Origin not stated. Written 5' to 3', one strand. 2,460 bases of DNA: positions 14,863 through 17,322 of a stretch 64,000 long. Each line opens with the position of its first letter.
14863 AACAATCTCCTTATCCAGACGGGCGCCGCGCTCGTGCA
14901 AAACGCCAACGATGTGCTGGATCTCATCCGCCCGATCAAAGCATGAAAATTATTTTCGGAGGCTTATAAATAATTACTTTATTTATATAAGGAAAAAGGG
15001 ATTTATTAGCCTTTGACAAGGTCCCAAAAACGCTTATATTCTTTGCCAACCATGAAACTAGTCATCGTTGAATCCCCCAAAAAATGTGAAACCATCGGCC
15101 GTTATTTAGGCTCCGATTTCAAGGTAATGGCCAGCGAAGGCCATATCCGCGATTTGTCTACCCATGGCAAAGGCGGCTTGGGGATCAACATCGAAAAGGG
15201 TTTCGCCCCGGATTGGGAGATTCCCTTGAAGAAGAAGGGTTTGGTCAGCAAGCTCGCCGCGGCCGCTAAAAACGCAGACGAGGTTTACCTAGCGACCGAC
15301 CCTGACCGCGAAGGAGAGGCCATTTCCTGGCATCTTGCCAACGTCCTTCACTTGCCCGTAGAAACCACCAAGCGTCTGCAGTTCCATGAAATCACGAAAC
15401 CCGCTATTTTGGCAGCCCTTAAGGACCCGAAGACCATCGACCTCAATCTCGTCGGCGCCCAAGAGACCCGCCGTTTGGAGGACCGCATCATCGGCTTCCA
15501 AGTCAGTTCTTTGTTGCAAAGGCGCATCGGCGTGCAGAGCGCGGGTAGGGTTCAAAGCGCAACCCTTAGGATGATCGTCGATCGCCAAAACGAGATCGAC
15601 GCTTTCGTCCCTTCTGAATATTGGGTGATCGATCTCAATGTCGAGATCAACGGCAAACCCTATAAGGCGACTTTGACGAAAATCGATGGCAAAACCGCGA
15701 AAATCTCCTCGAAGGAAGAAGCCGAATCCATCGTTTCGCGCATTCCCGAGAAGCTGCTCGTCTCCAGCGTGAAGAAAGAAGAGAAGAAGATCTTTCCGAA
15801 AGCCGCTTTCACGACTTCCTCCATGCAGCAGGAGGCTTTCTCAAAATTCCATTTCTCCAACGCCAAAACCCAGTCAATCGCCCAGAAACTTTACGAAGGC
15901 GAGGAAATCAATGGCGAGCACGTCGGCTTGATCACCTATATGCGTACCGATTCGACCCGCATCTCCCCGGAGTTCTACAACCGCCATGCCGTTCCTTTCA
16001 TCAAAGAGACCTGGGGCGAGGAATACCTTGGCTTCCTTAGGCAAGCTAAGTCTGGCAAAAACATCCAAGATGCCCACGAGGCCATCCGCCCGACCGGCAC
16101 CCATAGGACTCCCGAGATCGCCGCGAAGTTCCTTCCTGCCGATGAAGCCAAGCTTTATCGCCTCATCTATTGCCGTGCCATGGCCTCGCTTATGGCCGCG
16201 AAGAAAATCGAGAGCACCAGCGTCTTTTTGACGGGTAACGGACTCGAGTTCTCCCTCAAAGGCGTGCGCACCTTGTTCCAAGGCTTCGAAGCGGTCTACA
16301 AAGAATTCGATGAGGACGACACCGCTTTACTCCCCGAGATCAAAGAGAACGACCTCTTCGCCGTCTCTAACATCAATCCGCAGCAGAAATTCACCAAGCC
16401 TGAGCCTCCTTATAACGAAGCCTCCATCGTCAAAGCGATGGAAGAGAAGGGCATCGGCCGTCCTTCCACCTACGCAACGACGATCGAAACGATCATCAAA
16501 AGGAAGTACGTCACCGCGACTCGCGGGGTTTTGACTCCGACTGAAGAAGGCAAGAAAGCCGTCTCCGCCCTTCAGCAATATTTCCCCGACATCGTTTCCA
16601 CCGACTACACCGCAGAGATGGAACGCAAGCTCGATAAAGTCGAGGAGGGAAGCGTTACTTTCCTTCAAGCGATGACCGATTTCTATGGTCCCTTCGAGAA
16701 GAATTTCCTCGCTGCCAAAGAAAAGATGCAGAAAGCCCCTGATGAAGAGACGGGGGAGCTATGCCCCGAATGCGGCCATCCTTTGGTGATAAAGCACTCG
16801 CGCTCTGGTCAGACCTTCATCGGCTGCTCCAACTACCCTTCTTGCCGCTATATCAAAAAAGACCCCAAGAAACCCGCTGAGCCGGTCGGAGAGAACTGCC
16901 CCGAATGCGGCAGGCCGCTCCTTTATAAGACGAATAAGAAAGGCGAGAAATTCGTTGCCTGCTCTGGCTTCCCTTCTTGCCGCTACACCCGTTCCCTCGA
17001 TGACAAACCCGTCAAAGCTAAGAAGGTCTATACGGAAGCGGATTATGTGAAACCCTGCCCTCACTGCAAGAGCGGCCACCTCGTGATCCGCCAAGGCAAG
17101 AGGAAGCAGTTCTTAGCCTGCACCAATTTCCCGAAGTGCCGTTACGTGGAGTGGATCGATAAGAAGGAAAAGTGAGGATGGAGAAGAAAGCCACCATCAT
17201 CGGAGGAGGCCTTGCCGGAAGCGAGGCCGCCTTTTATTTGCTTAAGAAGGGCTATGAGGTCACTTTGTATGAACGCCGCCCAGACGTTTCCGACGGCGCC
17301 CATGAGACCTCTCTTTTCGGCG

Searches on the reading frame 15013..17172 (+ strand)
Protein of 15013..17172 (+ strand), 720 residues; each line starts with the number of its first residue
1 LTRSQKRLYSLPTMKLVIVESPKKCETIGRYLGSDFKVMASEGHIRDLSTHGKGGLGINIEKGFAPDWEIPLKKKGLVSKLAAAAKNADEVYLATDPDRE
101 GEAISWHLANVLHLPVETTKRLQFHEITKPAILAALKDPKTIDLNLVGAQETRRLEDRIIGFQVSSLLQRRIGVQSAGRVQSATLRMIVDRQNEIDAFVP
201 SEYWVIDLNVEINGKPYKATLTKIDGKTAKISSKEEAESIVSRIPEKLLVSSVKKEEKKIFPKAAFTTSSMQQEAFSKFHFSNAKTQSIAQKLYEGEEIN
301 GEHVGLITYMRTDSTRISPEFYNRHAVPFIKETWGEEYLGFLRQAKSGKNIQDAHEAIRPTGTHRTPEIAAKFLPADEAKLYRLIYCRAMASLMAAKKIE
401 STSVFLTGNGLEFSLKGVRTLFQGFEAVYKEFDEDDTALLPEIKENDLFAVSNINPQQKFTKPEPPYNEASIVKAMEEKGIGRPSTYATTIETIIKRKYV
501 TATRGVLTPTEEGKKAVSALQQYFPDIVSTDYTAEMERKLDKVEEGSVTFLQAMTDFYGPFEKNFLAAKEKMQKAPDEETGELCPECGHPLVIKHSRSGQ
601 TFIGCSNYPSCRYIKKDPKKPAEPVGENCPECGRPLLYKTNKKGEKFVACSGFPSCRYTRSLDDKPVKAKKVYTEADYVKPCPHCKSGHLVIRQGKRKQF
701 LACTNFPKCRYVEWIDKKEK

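Call 53: search_protein_families(library=ncbifam, proteins=[window:15013-17172:+], max_evalue=1e-10)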
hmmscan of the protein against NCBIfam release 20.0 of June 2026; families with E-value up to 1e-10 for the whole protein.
window:15013-17172:+ (720 aa): 12 families
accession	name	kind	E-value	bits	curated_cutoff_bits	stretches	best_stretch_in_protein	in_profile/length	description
TIGR01051.1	topA_bact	equivalog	7.9e-207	689.1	456.4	1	16-615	1-629/632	type I DNA topoisomerase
NF004966.0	PRK06319.1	equivalog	4.5e-158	527.9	868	2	15-614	4-625/862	DNA topoisomerase I/SWI domain fusion protein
NF006451.0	PRK08780.1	equivalog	1.3e-149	500.2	1265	1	15-599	4-609/824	DNA topoisomerase I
TIGR01057.1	topA_arch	equivalog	7.8e-97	325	458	1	74-611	76-618/618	DNA topoisomerase I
TIGR01054.1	rgy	equivalog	2.4e-88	297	471.7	1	74-558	705-1166/1172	reverse gyrase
NF005555.0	PRK07220.1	equivalog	3.6e-83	280.2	635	1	73-619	83-627/740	DNA topoisomerase I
NF004438.0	PRK05776.1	equivalog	5.4e-78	262.8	793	1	37-552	52-566/677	DNA topoisomerase I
NF011532.0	PRK14973.1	equivalog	1.7e-72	244.5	930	1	75-613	84-619/936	DNA topoisomerase I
NF005829.0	PRK07726.1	subfamily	8.7e-70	236.1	597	1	80-620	88-647/669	DNA topoisomerase 3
TIGR01056.1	topB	subfamily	2.7e-63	214.6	515.75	1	85-616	94-645/706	DNA topoisomerase III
NF006032.0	PRK08173.1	equivalog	1.8e-39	135.1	1058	1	84-589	93-632/863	DNA topoisomerase III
NF011313.0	PRK14724.1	equivalog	3.7e-23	81.3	1088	1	84-589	97-652/988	DNA topoisomerase III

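Call 70: find_homologous_proteins(query=window:15013-17172:+, max_evalue=1e-100)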
Query window:15013-17172:+ (720 aa): 7978 proteins with E <= 1e-100 among 8000 candidates; the best 120 are listed.
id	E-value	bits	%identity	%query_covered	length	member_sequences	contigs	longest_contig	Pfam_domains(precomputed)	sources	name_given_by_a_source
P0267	0.0e+0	1594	98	98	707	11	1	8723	PF01396.25,PF01131.26,PF01751.29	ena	-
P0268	0.0e+0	1486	91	98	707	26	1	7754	PF01396.25,PF14354.14,PF01131.26,PF01751.29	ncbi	-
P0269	0.0e+0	1483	90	98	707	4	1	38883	PF01396.25,PF14354.14,PF01131.26,PF01751.29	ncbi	-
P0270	0.0e+0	1404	85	98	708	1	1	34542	PF01396.25,PF01131.26,PF01751.29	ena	-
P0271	0.0e+0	1381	84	98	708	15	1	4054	PF01396.25,PF01131.26,PF01751.29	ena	-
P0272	0.0e+0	1374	84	98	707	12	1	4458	PF01396.25,PF01131.26,PF01751.29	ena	-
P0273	0.0e+0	1368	83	98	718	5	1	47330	PF01396.25,PF01131.26,PF01751.29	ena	-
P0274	0.0e+0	1243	77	98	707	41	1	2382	PF01396.25,PF01131.26,PF01751.29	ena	-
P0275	0.0e+0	1172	72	98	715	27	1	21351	PF01396.25,PF14354.14,PF01131.26,PF01751.29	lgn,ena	-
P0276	0.0e+0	1167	72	98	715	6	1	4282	PF01396.25,PF01131.26,PF01751.29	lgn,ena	-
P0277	0.0e+0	1165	71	98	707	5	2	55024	PF01396.25,PF01131.26,PF01751.29,PF24029.2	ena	-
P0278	0.0e+0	1161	71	98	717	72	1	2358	PF01396.25,PF01131.26,PF01751.29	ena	-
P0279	0.0e+0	1160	70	98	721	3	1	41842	PF01396.25,PF01131.26,PF01751.29,PF24029.2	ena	-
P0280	0.0e+0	1155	71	99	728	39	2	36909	PF01396.25,PF01131.26,PF01751.29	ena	-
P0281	0.0e+0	1152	71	98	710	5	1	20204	PF01396.25,PF01131.26,PF01751.29,PF24029.2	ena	-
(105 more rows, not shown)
